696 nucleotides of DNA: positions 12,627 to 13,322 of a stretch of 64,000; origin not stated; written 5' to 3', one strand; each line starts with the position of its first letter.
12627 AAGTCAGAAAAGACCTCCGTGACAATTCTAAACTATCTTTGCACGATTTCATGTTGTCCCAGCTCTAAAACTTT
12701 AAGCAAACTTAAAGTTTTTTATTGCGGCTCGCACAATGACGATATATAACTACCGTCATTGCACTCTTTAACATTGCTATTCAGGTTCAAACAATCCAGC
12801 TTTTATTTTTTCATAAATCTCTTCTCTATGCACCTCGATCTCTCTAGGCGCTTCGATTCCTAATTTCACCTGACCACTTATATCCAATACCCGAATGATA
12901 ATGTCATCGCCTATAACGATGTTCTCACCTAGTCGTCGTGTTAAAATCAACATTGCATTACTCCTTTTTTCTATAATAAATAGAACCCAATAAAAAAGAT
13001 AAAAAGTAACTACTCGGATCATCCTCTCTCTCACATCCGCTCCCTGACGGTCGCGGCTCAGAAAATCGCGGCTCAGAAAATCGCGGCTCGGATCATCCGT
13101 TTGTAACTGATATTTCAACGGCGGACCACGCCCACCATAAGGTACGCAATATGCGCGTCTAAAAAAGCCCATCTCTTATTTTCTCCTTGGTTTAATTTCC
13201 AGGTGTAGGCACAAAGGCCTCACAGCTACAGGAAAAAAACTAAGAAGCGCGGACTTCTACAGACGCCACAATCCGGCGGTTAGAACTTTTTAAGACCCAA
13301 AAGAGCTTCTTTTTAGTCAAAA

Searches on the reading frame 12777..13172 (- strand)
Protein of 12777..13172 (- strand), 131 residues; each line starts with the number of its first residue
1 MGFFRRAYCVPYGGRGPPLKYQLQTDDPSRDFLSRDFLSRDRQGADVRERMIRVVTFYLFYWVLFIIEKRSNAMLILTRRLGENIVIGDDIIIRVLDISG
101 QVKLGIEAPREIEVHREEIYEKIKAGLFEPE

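Call 17: search_protein_families(library=pfam, proteins=[window:12777-13172:-], max_evalue=0.00001)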
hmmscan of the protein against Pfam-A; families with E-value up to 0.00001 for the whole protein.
window:12777-13172:- (131 aa): 1 family
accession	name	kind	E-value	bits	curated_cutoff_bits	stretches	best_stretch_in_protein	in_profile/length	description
PF02599.21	CsrA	-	1.5e-22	79.8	27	1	74-124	1-52/53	Global regulator protein family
